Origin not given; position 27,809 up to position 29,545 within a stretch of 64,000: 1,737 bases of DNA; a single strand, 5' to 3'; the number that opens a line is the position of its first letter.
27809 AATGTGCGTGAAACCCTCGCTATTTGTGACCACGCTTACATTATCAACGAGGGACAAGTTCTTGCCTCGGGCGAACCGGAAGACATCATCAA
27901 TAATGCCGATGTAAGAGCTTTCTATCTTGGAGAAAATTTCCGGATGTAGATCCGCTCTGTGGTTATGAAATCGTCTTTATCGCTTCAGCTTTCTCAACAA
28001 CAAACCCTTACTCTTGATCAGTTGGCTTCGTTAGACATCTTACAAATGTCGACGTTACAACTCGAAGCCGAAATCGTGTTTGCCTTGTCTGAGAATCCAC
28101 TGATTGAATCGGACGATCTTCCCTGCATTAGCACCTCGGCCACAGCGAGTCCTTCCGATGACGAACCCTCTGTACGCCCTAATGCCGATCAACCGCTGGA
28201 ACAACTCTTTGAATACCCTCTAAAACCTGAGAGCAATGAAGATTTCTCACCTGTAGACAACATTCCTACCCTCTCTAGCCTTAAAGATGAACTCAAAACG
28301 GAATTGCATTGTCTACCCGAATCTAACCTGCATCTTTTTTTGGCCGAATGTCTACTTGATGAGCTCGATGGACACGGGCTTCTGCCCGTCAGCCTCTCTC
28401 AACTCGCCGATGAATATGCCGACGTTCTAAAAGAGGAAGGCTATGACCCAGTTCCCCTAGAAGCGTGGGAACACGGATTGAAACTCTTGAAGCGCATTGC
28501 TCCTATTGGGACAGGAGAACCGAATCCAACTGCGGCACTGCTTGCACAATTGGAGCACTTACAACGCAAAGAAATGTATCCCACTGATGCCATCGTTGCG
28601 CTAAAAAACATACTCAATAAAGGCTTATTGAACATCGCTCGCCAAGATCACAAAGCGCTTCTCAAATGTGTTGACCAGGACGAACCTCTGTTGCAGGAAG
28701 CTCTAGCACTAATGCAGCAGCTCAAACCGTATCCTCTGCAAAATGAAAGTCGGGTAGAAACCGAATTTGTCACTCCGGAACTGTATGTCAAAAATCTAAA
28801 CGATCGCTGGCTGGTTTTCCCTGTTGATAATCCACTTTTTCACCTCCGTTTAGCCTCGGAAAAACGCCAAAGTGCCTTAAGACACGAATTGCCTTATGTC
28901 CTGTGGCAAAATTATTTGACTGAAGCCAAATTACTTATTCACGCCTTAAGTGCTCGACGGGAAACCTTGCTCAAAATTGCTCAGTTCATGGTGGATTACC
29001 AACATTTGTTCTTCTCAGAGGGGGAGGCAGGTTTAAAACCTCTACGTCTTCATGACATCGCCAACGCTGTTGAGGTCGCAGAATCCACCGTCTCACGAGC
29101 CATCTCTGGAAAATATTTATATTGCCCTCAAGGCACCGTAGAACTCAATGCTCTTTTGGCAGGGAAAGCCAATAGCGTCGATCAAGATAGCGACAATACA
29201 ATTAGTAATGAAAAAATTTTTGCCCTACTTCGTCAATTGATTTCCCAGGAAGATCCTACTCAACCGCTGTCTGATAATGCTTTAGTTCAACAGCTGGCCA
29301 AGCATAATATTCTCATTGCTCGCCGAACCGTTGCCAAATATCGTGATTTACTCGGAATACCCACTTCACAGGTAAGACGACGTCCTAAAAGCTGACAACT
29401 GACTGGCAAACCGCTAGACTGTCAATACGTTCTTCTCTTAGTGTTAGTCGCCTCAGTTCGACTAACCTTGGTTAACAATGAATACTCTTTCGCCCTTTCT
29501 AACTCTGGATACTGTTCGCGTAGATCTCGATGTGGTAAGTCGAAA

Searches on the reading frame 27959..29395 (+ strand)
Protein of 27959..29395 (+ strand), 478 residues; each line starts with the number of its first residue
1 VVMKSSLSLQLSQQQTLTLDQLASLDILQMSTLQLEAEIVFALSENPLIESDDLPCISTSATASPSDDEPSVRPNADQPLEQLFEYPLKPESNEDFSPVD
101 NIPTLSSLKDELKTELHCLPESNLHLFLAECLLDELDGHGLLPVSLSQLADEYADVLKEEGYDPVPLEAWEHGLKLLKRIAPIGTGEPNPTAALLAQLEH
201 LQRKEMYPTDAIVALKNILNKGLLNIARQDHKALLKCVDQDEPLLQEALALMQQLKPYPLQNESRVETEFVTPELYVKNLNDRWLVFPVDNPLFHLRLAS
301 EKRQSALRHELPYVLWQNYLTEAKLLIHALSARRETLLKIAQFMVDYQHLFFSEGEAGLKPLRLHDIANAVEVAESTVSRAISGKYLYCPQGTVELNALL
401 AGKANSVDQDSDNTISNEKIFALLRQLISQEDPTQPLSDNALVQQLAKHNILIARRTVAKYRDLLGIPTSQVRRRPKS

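Call 46: search_protein_families(library=pfam, proteins=[window:27959-29395:+], max_evalue=0.00001)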
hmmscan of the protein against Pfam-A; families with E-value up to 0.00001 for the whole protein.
window:27959-29395:+ (478 aa): 3 families
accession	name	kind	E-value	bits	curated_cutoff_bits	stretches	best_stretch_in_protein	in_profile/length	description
PF04552.19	Sigma54_DBD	-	4.6e-49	166.7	22.8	1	317-475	5-160/160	Sigma-54, DNA binding domain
PF04963.19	Sigma54_CBD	-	1.1e-21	77.8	22.9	1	106-299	10-182/185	Sigma-54 factor, core binding domain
PF00309.25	Sigma54_AID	-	4.7e-10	39.6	23.8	1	6-50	1-45/46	Sigma-54 factor, Activator interacting domain (AID)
